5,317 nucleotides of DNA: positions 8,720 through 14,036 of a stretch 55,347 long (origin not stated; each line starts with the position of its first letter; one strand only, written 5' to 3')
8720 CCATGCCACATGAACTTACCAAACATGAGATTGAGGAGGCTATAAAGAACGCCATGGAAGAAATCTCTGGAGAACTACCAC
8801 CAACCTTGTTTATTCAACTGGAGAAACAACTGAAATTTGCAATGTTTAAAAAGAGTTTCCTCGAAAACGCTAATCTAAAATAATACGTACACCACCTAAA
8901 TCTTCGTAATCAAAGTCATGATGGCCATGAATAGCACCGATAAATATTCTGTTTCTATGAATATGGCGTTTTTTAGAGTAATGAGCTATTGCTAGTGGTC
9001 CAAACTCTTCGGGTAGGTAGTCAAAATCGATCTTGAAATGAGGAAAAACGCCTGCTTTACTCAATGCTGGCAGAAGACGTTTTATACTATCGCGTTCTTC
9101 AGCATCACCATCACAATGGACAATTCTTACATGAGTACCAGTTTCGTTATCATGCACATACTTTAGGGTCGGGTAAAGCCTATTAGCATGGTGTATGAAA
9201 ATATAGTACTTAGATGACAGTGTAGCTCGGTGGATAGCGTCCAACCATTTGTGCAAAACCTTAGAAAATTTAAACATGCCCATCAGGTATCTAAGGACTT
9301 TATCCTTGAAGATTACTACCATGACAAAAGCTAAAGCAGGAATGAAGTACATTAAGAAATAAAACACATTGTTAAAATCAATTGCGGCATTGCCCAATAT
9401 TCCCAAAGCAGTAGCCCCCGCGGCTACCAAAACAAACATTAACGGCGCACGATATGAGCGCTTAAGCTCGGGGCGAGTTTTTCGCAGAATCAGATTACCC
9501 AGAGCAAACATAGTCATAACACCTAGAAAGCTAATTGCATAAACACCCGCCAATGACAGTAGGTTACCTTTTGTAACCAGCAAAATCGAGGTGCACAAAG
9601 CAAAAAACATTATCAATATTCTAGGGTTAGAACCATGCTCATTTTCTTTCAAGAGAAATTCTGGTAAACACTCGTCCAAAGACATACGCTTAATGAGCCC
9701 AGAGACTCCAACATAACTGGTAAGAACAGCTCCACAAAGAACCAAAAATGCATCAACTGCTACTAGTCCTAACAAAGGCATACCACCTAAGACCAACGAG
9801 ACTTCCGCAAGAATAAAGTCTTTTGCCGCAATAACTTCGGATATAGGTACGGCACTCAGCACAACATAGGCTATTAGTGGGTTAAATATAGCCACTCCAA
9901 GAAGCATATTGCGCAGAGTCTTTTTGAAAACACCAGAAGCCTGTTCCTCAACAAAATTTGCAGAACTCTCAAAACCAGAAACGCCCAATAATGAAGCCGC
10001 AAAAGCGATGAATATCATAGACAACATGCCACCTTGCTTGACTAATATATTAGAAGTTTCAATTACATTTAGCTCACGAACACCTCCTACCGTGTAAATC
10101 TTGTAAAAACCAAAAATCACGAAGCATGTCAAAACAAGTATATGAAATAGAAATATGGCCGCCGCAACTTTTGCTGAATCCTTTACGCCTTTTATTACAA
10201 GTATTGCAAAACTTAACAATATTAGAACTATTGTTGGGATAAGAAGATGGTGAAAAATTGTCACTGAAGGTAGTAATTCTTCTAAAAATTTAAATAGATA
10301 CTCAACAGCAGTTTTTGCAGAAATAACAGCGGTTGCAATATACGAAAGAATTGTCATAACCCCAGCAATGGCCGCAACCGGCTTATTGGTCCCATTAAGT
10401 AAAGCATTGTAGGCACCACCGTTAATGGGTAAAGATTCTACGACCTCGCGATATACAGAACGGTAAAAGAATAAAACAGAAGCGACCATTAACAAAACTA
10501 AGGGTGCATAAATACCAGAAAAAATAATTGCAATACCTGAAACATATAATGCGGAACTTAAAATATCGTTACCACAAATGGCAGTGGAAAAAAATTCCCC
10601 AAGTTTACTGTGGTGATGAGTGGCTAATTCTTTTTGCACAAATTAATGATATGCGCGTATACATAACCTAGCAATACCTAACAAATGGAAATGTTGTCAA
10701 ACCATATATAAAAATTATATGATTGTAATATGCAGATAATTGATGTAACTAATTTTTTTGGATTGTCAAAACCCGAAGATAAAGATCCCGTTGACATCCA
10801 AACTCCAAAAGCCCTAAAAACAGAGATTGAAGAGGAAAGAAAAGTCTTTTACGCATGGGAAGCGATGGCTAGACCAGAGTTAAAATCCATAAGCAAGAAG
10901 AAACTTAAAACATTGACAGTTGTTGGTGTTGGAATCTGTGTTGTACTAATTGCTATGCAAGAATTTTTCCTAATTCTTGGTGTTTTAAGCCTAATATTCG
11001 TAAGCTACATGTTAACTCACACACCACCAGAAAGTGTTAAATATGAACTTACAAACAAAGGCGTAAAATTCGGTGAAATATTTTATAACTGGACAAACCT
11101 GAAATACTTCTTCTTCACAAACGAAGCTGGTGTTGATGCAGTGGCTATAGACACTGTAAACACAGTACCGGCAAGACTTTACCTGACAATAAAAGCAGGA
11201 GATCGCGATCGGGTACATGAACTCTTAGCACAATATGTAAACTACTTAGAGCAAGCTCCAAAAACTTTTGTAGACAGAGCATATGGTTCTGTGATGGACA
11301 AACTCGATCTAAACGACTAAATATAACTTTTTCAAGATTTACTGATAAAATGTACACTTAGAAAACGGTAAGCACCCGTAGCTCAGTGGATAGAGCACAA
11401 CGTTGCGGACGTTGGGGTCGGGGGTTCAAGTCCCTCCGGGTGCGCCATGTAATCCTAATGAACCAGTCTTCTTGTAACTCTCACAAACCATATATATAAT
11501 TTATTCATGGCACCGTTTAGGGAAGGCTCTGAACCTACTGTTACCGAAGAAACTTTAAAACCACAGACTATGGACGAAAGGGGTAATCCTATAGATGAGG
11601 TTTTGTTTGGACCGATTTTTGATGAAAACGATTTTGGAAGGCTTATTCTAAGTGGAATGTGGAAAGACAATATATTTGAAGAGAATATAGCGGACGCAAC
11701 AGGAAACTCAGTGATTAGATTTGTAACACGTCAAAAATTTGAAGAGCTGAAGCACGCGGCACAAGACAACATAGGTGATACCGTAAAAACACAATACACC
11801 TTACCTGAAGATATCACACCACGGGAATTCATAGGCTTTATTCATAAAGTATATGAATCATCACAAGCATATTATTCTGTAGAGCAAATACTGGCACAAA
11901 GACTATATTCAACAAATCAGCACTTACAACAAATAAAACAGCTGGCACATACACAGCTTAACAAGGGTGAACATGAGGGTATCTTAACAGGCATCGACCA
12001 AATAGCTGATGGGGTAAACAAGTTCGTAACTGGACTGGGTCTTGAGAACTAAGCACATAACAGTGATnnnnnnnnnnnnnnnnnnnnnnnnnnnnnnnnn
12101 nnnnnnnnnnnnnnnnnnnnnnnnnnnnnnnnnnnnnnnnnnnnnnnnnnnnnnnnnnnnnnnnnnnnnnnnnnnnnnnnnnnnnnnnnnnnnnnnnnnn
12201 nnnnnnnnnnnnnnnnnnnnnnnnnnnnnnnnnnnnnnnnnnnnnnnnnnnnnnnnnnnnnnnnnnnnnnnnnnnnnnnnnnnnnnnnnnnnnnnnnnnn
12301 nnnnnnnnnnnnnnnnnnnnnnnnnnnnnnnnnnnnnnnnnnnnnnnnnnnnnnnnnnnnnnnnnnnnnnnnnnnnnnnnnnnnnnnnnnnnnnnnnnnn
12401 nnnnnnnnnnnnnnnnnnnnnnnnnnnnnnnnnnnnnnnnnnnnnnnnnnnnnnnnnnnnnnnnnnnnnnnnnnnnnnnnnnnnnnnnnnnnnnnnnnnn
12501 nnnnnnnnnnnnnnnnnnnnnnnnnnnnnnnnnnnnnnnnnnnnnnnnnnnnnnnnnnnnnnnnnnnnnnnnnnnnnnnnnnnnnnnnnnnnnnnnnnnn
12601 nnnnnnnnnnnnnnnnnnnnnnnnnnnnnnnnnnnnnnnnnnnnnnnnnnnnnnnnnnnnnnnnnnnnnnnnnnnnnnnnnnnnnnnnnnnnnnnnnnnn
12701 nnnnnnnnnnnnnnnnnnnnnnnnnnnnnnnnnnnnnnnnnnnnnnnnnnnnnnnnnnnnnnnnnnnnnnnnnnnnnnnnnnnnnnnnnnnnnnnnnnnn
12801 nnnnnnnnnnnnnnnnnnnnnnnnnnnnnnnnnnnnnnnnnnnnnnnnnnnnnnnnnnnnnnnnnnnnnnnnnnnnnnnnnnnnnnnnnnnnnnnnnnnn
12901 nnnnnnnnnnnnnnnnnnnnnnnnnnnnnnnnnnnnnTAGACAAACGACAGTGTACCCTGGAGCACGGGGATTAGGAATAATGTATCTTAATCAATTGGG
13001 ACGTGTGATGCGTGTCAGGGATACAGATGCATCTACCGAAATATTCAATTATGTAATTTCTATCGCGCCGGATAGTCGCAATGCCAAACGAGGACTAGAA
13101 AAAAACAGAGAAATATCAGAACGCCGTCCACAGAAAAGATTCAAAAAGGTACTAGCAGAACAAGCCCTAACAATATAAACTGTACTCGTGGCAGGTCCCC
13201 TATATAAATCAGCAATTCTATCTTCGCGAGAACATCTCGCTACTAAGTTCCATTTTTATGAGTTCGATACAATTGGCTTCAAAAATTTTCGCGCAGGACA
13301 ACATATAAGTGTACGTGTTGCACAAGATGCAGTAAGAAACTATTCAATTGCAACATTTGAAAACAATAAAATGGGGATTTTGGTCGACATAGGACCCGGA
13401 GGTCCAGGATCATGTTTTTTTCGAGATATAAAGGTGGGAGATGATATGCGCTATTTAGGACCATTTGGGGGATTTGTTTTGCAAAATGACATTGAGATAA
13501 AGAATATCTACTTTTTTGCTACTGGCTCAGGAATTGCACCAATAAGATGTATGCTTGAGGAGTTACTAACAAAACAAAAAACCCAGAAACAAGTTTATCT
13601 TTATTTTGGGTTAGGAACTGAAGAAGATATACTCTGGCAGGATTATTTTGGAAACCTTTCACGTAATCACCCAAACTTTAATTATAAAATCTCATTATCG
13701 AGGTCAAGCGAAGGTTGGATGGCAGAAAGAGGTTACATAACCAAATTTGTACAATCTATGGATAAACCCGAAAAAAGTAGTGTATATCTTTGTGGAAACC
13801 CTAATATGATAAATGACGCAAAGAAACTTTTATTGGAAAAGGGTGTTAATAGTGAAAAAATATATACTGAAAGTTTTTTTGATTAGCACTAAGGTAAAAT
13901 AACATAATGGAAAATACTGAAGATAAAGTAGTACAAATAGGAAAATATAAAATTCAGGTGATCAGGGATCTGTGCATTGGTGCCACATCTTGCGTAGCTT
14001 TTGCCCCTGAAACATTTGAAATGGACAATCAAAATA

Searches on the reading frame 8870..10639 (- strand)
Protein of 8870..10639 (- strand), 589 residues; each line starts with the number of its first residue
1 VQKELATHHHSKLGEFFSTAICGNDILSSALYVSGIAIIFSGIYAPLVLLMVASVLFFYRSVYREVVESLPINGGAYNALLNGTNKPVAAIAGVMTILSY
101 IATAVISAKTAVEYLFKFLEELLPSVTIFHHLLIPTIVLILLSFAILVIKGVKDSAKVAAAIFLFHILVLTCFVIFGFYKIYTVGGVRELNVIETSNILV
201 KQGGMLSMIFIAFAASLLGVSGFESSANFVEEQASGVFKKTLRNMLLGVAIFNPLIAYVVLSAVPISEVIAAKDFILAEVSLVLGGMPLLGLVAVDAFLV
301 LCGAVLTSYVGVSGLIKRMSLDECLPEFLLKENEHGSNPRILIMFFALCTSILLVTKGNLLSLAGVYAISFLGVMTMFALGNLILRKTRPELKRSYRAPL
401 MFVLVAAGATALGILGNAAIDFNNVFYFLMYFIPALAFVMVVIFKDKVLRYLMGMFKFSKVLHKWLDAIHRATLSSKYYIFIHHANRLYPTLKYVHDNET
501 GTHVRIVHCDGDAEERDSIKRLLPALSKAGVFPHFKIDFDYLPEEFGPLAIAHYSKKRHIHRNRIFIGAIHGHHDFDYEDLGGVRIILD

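Call 102: search_protein_families(library=pfam, proteins=[window:8870-10639:-], max_evalue=0.00001)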
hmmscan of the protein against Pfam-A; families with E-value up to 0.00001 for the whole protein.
window:8870-10639:- (589 aa): 1 family
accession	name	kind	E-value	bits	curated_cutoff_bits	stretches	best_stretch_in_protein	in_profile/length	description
PF13520.12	AA_permease_2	-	5.9e-49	167.6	27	1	14-406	2-395/427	Amino acid permease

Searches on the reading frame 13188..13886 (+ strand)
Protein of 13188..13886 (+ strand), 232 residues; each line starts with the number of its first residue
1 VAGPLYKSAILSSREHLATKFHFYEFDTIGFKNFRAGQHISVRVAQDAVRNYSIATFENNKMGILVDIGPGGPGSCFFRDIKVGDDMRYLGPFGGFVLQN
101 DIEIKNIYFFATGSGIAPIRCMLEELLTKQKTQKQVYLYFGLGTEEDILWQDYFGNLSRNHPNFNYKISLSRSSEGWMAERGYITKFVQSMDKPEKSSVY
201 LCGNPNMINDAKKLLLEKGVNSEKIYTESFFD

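Call 102: search_protein_families(library=pfam, proteins=[window:13188-13886:+], max_evalue=0.00001)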
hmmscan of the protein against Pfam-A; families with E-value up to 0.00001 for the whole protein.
window:13188-13886:+ (232 aa): 2 families
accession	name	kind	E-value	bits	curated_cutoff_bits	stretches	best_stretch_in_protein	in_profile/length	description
PF00175.26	NAD_binding_1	-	3.6e-21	76.3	22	1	110-212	2-108/109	Oxidoreductase NAD-binding domain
PF00970.30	FAD_binding_6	-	2.3e-07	31.5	21.1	1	10-96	3-97/99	Oxidoreductase FAD-binding domain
